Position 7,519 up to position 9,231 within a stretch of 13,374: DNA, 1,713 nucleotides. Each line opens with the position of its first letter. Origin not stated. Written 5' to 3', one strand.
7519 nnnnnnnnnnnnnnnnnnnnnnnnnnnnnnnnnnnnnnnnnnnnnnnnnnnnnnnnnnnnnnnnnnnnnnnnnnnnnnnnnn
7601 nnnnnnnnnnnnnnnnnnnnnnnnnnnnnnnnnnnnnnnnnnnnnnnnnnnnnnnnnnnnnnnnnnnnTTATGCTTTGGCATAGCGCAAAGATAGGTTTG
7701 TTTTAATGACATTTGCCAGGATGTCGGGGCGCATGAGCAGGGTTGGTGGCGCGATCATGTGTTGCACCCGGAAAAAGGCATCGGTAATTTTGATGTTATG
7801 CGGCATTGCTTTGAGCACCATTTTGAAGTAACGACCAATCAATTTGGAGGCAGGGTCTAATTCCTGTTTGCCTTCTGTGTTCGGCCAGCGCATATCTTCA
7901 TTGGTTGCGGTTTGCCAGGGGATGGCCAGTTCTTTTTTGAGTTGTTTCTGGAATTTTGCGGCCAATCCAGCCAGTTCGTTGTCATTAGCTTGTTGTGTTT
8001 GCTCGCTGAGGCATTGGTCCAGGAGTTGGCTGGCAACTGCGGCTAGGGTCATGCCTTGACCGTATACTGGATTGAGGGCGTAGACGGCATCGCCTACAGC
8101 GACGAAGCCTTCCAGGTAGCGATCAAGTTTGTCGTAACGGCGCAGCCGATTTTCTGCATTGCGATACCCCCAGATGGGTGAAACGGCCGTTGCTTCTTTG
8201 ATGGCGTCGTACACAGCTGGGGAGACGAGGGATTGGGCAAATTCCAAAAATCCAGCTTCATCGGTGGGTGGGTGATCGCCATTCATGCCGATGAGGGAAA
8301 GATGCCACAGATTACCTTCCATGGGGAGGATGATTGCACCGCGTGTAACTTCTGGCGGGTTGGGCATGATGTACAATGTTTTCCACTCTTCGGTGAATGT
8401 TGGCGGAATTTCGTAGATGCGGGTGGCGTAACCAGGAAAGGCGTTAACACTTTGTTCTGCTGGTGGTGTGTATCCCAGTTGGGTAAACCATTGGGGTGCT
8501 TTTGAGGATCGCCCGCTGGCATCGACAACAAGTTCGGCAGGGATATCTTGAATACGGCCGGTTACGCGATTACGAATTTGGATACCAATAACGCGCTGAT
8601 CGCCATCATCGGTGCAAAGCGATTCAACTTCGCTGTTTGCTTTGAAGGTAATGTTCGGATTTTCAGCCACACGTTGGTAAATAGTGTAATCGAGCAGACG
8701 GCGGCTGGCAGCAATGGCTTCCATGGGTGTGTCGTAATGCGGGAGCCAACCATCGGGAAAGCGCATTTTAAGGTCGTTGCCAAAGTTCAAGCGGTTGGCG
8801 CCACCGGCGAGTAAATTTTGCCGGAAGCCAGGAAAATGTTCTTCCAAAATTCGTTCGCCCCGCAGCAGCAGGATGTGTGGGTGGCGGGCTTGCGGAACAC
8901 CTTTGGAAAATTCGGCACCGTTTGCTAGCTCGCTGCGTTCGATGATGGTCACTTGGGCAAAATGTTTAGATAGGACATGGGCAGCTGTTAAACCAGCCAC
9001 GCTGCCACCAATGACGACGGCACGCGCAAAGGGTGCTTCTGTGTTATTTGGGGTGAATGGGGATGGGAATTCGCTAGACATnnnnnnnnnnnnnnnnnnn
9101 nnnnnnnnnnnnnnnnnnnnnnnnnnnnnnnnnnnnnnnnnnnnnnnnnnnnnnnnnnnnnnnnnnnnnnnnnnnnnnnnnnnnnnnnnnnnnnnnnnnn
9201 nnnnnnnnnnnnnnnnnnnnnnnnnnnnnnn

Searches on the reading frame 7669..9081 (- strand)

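Call 10: search_protein_families(library=pfam, proteins=[window:7669-9081:-], max_evalue=0.01)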
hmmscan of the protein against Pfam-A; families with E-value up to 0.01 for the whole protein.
window:7669-9081:- (470 aa): 11 families
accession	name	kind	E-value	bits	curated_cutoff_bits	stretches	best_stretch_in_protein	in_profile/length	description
PF00890.30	FAD_binding_2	-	3.7e-10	40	20.4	1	123-214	138-224/414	FAD binding domain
PF01494.25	FAD_binding_3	-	6.3e-10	39.2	22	1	21-367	4-328/349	FAD binding domain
PF01266.30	DAO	-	1.3e-09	38.5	27.9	2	21-56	2-38/353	FAD dependent oxidoreductase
PF12831.13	FAD_oxidored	-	1.7e-07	31.4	27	1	22-191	3-146/416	FAD dependent oxidoreductase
PF00070.33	Pyr_redox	-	4.7e-06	27.5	22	1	20-52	1-33/82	Pyridine nucleotide-disulphide oxidoreductase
PF07992.20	Pyr_redox_2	-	4.9e-06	26.6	26.1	1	21-65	3-49/291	Pyridine nucleotide-disulphide oxidoreductase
PF04820.20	Trp_halogenase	-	1.4e-05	24.6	21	0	22-52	3-37/458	Tryptophan halogenase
PF13450.12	NAD_binding_8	-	5.7e-05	23.8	21.9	1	23-56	1-34/68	NAD(P)-binding Rossmann-like domain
PF08491.16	SE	-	0.002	17.7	20.1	1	267-383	73-189/276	Squalene epoxidase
PF01946.23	Thi4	-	0.0025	17.5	26.2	0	22-55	21-54/235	Thi4 family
PF01262.27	AlaDh_PNT_C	-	0.007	16.2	23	0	18-50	28-60/214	Alanine dehydrogenase/PNT, C-terminal domain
